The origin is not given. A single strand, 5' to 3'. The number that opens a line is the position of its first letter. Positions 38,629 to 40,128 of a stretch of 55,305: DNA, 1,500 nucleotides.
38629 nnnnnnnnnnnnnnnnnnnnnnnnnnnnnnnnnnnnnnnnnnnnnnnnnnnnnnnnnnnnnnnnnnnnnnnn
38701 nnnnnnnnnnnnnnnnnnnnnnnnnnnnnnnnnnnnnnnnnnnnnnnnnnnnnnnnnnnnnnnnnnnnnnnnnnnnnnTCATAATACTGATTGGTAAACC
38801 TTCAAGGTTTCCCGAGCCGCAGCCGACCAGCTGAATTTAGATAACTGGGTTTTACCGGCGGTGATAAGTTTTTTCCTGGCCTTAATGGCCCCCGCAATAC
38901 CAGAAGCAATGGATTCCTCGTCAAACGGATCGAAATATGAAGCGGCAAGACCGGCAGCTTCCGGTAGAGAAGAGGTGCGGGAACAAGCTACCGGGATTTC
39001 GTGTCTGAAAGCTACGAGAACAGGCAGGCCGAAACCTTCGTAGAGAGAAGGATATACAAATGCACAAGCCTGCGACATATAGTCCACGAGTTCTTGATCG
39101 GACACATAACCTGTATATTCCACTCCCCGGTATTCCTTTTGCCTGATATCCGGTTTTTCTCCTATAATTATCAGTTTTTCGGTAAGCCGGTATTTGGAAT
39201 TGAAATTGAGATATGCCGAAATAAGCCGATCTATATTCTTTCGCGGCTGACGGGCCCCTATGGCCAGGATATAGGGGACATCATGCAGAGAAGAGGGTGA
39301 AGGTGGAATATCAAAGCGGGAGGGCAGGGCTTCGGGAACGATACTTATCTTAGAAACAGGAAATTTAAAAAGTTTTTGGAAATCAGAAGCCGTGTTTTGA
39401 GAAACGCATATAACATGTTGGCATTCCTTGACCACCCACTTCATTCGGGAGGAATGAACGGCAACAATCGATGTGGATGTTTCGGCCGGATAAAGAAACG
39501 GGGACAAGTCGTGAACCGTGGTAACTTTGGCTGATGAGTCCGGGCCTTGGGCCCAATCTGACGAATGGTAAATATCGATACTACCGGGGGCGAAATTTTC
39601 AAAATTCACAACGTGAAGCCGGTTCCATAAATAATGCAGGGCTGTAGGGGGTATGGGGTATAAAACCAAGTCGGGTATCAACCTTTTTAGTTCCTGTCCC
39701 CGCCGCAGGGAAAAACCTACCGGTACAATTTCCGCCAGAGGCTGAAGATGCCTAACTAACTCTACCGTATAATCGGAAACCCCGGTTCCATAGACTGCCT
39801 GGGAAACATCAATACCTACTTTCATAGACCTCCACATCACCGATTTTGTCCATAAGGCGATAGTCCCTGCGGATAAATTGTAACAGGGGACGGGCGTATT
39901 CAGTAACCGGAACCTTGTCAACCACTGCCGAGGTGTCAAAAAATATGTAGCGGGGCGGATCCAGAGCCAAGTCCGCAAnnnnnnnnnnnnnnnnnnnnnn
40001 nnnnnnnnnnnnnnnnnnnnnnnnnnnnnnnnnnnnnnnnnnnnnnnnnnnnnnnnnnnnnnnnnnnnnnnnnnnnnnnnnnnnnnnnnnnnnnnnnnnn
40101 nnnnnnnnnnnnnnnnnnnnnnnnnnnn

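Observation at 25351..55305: A 30-kb envelope-glycan supercluster combining a Wzx/Wzy-type pathway with an expansion of GT-C membrane glycosyltransferases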

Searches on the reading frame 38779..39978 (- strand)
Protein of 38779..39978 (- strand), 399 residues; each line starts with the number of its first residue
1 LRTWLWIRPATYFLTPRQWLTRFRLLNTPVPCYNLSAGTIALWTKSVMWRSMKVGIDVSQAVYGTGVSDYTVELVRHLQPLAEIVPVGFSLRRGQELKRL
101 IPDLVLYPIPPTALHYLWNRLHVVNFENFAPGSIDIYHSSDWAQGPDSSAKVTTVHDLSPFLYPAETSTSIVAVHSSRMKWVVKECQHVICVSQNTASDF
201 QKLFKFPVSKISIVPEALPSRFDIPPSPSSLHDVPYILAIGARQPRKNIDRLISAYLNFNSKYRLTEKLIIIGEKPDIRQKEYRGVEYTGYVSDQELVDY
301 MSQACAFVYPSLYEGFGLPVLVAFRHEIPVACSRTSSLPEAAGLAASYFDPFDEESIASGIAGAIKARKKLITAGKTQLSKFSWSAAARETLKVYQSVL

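Call 6: search_protein_families(library=pfam, proteins=[window:38779-39978:-], max_evalue=0.01)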
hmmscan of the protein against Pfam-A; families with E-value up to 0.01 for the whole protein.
window:38779-39978:- (399 aa): 4 families
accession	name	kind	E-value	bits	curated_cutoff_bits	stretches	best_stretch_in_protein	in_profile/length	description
PF00534.26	Glycos_transf_1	-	2.5e-17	63.4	26.4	1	230-370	11-161/172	Glycosyl transferases group 1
PF13692.12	Glyco_trans_1_4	-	1.1e-16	61.9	27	1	235-363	2-138/142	Glycosyl transferases group 1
PF13439.12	Glyco_transf_4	-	1.6e-10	41.7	28.5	1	66-215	3-163/170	Glycosyltransferase Family 4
PF20706.3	GT4-conflict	-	8.7e-06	25.4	26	1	268-338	234-316/385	Family 4 Glycosyltransferase in conflict systems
